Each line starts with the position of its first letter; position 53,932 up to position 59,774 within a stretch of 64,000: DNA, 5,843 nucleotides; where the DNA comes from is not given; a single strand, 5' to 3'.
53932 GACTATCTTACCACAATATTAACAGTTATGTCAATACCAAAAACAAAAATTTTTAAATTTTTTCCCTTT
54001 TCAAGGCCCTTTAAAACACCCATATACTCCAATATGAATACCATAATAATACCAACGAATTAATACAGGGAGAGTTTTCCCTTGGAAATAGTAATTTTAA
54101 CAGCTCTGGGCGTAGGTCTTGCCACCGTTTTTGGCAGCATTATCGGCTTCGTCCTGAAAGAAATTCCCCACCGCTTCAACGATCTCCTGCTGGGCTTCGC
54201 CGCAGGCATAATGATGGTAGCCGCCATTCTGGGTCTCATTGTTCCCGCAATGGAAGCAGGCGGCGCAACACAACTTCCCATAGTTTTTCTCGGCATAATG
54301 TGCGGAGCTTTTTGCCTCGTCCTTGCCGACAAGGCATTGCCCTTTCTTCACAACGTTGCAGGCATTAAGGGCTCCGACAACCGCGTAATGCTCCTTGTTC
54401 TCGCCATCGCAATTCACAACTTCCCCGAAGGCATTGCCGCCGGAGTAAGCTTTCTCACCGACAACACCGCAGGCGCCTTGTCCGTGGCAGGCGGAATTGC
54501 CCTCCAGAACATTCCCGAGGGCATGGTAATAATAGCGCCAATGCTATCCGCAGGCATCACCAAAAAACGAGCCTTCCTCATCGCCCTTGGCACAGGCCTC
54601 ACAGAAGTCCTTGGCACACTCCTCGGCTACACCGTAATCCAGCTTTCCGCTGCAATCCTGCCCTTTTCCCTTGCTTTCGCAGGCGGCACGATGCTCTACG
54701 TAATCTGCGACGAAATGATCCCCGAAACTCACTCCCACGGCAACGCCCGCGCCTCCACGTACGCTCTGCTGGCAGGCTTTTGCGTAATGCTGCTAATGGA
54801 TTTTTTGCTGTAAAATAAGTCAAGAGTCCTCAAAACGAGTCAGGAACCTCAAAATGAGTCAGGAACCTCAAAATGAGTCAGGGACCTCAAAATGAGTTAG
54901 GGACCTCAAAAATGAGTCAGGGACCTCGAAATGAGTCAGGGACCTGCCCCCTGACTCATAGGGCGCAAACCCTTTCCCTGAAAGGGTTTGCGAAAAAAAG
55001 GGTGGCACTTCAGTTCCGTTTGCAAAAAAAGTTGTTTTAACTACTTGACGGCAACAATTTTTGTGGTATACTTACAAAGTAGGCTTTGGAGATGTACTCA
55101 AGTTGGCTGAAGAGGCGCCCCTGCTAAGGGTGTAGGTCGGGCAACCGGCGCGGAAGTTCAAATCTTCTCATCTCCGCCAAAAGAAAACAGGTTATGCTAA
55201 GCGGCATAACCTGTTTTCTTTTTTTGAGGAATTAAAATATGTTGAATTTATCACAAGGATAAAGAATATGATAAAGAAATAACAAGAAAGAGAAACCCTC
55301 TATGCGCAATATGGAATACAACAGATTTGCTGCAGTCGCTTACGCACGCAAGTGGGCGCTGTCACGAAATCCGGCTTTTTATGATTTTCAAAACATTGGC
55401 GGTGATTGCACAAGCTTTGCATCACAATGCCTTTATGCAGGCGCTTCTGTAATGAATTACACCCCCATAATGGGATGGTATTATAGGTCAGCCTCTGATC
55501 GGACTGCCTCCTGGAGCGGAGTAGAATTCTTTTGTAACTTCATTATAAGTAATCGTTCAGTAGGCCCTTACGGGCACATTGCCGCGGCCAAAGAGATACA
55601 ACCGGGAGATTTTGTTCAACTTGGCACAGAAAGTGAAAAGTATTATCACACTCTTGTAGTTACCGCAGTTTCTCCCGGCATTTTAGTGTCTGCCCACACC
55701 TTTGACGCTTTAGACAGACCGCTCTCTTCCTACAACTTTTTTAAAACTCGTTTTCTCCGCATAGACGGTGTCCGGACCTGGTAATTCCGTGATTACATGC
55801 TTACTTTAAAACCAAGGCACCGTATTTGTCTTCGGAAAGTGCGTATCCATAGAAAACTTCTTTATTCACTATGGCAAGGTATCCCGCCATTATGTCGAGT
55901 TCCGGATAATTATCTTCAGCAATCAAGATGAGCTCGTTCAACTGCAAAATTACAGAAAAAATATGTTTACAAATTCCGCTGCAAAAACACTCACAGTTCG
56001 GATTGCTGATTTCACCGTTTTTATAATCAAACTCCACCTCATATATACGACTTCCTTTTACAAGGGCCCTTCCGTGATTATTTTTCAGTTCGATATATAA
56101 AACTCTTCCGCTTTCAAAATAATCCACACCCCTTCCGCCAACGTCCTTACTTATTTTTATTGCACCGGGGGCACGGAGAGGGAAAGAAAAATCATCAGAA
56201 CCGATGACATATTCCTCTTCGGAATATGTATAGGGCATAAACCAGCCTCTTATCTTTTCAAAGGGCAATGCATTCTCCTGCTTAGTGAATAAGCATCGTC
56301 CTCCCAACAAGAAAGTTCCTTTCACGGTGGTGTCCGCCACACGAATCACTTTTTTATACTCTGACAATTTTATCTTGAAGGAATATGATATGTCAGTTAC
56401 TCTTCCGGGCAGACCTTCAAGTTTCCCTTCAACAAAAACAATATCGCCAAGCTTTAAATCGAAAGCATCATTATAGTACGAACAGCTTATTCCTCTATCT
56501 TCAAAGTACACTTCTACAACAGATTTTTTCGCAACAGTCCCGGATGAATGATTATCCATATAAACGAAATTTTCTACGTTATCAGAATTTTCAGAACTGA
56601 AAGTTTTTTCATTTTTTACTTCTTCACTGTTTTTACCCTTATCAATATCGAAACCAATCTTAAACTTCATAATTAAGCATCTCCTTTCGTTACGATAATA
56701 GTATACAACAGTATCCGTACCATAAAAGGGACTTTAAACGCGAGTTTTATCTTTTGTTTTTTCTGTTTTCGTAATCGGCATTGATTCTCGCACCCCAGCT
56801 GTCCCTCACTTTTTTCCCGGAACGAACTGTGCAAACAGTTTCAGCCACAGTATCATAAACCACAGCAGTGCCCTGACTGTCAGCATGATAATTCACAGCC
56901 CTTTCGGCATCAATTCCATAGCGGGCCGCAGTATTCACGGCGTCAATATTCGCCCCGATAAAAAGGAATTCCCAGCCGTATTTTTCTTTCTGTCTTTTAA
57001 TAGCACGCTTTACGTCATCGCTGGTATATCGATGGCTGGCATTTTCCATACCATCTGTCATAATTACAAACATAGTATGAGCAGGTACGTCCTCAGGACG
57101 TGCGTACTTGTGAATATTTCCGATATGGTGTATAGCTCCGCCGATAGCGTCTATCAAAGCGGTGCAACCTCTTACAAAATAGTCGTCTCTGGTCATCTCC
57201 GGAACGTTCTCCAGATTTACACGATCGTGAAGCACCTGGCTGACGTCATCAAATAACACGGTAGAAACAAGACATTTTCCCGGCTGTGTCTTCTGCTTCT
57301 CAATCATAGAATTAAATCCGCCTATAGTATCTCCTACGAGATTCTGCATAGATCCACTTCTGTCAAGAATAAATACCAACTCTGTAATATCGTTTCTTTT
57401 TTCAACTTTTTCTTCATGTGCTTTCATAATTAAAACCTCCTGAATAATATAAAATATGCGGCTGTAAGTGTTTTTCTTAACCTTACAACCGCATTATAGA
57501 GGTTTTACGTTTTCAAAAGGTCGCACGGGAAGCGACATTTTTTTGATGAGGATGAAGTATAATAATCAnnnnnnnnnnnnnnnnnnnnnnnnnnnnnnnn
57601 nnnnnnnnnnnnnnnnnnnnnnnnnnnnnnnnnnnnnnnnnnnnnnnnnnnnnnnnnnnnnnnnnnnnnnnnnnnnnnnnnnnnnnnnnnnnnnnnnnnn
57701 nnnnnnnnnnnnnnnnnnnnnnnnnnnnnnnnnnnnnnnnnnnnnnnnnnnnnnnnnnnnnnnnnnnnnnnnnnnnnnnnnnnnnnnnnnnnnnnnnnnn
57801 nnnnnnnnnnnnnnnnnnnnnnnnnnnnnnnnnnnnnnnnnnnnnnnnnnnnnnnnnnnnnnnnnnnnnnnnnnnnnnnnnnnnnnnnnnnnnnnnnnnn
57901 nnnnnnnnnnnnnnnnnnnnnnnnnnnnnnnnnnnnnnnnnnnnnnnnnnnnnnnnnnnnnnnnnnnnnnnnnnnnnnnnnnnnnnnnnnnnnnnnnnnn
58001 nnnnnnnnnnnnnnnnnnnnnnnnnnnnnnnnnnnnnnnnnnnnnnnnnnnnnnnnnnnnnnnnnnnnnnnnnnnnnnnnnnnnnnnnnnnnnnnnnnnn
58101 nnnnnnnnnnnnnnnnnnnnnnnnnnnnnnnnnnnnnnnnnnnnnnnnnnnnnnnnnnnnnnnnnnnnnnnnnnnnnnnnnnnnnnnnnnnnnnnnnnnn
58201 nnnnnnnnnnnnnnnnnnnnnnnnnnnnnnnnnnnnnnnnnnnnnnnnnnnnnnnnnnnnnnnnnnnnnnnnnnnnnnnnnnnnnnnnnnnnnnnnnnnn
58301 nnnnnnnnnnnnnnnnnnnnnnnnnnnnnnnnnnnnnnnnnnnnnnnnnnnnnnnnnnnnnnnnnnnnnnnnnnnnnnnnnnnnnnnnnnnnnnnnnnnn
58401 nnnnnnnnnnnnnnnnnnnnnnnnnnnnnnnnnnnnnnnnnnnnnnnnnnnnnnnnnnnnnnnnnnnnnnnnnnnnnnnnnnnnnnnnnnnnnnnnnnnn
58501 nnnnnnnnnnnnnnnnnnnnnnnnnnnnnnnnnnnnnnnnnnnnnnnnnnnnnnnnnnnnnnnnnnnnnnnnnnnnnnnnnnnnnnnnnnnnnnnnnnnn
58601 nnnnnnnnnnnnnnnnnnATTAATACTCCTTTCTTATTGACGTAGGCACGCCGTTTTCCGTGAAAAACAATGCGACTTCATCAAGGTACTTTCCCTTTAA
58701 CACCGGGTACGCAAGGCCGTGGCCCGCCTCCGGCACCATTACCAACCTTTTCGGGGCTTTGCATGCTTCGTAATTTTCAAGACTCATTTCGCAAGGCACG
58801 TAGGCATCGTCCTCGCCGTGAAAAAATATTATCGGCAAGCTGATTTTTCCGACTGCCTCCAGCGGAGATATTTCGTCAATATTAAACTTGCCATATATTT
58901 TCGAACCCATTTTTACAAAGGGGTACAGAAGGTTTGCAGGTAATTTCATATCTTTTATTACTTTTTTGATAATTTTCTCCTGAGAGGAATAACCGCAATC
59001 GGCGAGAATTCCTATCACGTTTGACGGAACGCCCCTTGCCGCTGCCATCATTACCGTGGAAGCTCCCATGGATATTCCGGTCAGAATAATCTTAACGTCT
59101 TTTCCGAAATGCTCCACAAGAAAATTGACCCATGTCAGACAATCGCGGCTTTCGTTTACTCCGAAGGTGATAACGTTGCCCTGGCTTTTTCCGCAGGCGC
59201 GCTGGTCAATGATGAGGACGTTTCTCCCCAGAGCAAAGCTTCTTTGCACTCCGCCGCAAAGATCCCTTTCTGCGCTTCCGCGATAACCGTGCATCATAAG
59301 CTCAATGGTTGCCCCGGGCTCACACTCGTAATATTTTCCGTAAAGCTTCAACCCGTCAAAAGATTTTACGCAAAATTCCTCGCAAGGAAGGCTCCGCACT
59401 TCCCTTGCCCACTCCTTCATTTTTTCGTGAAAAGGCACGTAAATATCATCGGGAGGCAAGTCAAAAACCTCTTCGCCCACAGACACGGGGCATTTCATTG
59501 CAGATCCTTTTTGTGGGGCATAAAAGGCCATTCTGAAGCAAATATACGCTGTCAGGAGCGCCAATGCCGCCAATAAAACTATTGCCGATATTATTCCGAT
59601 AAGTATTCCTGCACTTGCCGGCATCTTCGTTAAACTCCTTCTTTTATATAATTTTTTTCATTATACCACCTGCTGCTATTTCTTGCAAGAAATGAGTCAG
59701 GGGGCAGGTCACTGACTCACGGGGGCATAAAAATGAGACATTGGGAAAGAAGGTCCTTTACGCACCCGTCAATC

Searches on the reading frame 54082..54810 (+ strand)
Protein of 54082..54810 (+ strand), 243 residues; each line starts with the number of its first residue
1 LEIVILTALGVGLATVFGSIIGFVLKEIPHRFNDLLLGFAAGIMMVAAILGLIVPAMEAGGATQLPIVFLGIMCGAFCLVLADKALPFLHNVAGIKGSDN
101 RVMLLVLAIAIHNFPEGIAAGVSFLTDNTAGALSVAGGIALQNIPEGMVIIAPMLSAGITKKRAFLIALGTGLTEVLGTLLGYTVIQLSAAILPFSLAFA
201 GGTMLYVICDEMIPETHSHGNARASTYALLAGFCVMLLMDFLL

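Call 30: search_protein_families(library=pfam, proteins=[window:54082-54810:+], max_evalue=0.00001)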
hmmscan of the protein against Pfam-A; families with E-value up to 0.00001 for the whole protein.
window:54082-54810:+ (243 aa): 1 family
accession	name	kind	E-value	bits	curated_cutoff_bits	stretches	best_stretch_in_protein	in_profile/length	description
PF02535.28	Zip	-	3.3e-30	105.9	35.1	1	96-239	172-322/323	ZIP Zinc transporter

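Call 59: find_homologous_proteins(query=window:54082-54810:+, max_evalue=1e-60)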
Query window:54082-54810:+ (243 aa): 7936 proteins with E <= 1e-60 among 8000 candidates; the best 120 are listed.
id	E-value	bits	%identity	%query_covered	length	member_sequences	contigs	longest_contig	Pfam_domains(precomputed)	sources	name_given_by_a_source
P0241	3.7e-141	486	97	100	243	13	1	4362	PF02535.29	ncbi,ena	-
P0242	5.1e-134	463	92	100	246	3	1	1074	PF02535.29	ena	-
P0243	1.7e-106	373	76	100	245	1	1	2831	PF02535.29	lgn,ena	-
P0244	1.4e-99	350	-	-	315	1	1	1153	PF02535.29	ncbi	-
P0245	2.2e-96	340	69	100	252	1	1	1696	PF02535.29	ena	-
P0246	4.3e-96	339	69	100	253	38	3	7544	PF02535.29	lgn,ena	-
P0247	7.0e-96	338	69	100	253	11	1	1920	PF02535.29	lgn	-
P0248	7.8e-96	338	67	100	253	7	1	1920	PF02535.29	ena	-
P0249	1.3e-95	337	69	100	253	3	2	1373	PF02535.29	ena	-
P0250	1.4e-95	337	69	100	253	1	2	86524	PF02535.29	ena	-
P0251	2.1e-95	337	67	100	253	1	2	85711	PF02535.29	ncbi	-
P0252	2.2e-95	337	68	100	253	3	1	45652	PF02535.29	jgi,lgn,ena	-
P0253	2.3e-95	337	68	100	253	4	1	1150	PF02535.29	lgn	-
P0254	8.1e-95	335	67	100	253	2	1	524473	PF02535.29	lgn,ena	-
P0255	8.5e-95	335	68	100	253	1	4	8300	PF02535.29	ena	-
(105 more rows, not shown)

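Call 60: find_encoding_contigs(protein=window:54082-54810:+, flank=3000, max_places=10)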
Protein window:54082-54810:+ (243 aa): 24 contigs read that carry it; 10 places shown.
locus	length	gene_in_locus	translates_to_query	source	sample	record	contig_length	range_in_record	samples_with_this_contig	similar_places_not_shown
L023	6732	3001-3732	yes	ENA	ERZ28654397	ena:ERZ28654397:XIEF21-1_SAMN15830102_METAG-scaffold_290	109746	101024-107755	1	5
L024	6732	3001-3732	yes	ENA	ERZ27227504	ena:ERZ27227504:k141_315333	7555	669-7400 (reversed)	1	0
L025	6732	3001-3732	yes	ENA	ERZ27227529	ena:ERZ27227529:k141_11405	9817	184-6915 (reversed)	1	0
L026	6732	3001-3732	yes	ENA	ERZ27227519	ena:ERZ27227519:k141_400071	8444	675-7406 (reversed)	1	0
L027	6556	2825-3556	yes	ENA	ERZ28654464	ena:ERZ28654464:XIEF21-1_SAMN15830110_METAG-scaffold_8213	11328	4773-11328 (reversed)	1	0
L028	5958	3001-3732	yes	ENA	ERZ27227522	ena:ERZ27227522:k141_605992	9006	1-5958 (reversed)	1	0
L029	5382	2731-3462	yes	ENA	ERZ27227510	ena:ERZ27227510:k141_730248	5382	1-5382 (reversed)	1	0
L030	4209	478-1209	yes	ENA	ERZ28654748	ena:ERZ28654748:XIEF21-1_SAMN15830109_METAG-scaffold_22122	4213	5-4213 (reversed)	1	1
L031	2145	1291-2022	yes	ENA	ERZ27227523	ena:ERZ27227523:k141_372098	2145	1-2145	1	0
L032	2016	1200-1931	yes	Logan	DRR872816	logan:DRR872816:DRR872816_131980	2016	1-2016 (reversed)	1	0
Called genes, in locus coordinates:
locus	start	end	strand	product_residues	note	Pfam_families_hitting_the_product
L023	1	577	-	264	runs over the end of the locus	PF02463:SMC_N (faint), PF00005:ABC_tran, PF13304:AAA_21 (faint)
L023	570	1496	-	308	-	PF02653:BPD_transp_2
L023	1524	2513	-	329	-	PF04392:ABC_sub_bind, PF13407:Peripla_BP_4 (faint)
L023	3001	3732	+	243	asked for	PF02535:Zip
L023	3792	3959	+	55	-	-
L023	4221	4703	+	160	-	PF12671:Amidase_6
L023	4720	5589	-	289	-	-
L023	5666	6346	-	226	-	-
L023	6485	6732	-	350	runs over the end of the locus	PF01661:Macro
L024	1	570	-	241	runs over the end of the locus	?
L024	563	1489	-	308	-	PF02653:BPD_transp_2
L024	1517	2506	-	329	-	PF04392:ABC_sub_bind, PF13407:Peripla_BP_4 (faint)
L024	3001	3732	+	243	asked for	PF02535:Zip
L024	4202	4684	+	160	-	PF12671:Amidase_6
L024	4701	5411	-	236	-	-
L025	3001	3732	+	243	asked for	PF02535:Zip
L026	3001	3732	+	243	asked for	PF02535:Zip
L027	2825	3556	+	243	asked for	PF02535:Zip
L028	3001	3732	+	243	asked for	PF02535:Zip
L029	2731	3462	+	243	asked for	PF02535:Zip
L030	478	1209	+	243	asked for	PF02535:Zip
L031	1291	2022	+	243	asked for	PF02535:Zip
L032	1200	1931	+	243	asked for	PF02535:Zip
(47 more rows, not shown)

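Call 61: find_encoding_contigs(protein=P0242, flank=3000, max_places=5)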
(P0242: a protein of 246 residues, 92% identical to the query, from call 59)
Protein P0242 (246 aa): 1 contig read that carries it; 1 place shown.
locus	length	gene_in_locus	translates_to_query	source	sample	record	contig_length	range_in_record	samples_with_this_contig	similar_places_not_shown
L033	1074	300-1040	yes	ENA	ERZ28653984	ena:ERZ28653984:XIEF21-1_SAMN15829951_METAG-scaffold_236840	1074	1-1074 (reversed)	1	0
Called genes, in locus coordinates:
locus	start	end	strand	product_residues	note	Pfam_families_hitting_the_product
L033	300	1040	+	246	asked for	PF02535:Zip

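Call 62: find_encoding_contigs(protein=P0243, flank=3000, max_places=5)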
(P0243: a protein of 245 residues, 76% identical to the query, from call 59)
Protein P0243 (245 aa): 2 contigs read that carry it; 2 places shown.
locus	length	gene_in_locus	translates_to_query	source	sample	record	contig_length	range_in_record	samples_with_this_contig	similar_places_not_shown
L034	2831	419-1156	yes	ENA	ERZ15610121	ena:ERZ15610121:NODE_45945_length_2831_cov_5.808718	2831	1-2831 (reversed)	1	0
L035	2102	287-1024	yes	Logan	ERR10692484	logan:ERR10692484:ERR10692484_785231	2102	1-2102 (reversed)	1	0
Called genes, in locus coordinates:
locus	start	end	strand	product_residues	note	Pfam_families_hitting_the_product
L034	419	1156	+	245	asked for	PF02535:Zip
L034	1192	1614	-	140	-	PF00665:rve (faint), PF13683:rve_3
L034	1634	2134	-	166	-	PF13384:HTH_23 (weak), PF13518:HTH_28 (weak), PF13551:HTH_29, PF13565:HTH_32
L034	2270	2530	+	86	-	-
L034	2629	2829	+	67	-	?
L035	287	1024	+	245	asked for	PF02535:Zip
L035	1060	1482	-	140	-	PF00665:rve (faint), PF13683:rve_3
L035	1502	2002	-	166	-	PF13384:HTH_23 (weak), PF13518:HTH_28 (weak), PF13551:HTH_29, PF13565:HTH_32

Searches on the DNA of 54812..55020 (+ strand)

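Call 32: search_dna_similar(query=window:54812-55020:+, collection=phages, mode=distant, max_evalue=0.01)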
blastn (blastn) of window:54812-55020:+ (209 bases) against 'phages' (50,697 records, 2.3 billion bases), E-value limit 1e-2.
No match.

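Call 33: search_dna_similar(query=window:54812-55020:+, collection=plasmids, mode=distant, max_evalue=0.01)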
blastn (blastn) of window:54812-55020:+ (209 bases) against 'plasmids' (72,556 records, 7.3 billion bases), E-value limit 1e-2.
No match.

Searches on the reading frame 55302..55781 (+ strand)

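Call 30: search_protein_families(library=pfam, proteins=[window:55302-55781:+], max_evalue=0.00001)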
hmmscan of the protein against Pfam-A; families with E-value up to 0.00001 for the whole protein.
window:55302-55781:+ (160 aa): 1 family
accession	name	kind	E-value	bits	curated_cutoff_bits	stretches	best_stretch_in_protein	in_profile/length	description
PF12671.13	Amidase_6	-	6.4e-33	114.6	23.2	1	5-145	1-153/163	Putative amidase domain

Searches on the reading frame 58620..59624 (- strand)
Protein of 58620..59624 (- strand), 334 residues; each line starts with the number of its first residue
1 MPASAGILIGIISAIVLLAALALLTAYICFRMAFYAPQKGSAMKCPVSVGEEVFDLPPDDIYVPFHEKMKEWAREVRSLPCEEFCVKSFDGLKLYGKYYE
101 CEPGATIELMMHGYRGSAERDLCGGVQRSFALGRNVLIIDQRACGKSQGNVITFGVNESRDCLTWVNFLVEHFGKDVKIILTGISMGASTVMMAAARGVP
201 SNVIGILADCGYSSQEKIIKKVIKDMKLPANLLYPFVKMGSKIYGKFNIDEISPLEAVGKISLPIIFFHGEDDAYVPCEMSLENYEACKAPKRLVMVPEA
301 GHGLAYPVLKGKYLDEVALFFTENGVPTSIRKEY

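Call 30: search_protein_families(library=pfam, proteins=[window:58623-59624:-], max_evalue=0.00001)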
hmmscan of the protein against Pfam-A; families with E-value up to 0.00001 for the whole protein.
window:58623-59624:- (334 aa): 5 families
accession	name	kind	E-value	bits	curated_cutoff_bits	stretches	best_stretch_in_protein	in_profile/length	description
PF00561.26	Abhydrolase_1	-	5.3e-11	43.1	25.8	1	109-211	4-102/245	alpha/beta hydrolase fold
PF12146.15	Hydrolase_4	-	6.7e-10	39.1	27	0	111-200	10-99/239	Serine aminopeptidase, S33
PF00326.27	Peptidase_S9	-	4.6e-07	30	22.6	1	155-323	41-208/213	Prolyl oligopeptidase family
PF02129.25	Peptidase_S15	-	9.1e-07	29.3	23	0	133-201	51-119/262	X-Pro dipeptidyl-peptidase (S15 family)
PF12697.13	Abhydrolase_6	-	1.6e-06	29.4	26.3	0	126-211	20-95/217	Alpha/beta hydrolase family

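Call 65: find_encoding_contigs(protein=window:58620-59624:-, flank=2500, max_places=10)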
Protein window:58620-59624:- (334 aa): 11 contigs read that carry it; 6 places shown.
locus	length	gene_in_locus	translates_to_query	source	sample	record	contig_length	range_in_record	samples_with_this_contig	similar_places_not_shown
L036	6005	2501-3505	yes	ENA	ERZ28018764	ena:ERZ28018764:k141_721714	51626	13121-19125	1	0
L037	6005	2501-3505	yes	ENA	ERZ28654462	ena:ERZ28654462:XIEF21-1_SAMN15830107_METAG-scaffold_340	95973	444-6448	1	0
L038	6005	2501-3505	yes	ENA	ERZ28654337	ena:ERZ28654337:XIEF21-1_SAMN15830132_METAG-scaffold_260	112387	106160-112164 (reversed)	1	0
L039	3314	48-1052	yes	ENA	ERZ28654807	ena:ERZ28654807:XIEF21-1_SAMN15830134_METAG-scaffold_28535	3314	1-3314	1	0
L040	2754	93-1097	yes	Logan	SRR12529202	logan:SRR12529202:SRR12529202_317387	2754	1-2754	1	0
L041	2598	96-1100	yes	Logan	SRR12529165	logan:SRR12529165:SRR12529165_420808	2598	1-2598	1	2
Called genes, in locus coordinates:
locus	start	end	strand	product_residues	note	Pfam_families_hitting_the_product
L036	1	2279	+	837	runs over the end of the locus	-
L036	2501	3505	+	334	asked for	PF12697:Abhydrolase_6 (faint), PF02129:Peptidase_S15 (faint), PF12146:Hydrolase_4 (faint), PF00561:Abhydrolase_1 (weak), PF00326:Peptidase_S9 (weak)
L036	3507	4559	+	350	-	PF01661:Macro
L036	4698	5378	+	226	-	-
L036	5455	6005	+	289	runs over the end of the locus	-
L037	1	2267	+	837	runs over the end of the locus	-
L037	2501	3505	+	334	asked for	PF12697:Abhydrolase_6 (faint), PF02129:Peptidase_S15 (faint), PF12146:Hydrolase_4 (faint), PF00561:Abhydrolase_1 (weak), PF00326:Peptidase_S9 (weak)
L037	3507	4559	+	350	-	PF01661:Macro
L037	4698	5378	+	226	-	-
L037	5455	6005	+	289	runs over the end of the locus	-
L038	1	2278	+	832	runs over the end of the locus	?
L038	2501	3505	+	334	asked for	PF12697:Abhydrolase_6 (faint), PF02129:Peptidase_S15 (faint), PF12146:Hydrolase_4 (faint), PF00561:Abhydrolase_1 (weak), PF00326:Peptidase_S9 (weak)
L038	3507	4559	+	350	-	PF01661:Macro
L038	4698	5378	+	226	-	-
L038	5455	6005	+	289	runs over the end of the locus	-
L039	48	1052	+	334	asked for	PF12697:Abhydrolase_6 (faint), PF02129:Peptidase_S15 (faint), PF12146:Hydrolase_4 (faint), PF00561:Abhydrolase_1 (weak), PF00326:Peptidase_S9 (weak)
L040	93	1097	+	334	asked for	PF12697:Abhydrolase_6 (faint), PF02129:Peptidase_S15 (faint), PF12146:Hydrolase_4 (faint), PF00561:Abhydrolase_1 (weak), PF00326:Peptidase_S9 (weak)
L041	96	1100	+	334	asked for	PF12697:Abhydrolase_6 (faint), PF02129:Peptidase_S15 (faint), PF12146:Hydrolase_4 (faint), PF00561:Abhydrolase_1 (weak), PF00326:Peptidase_S9 (weak)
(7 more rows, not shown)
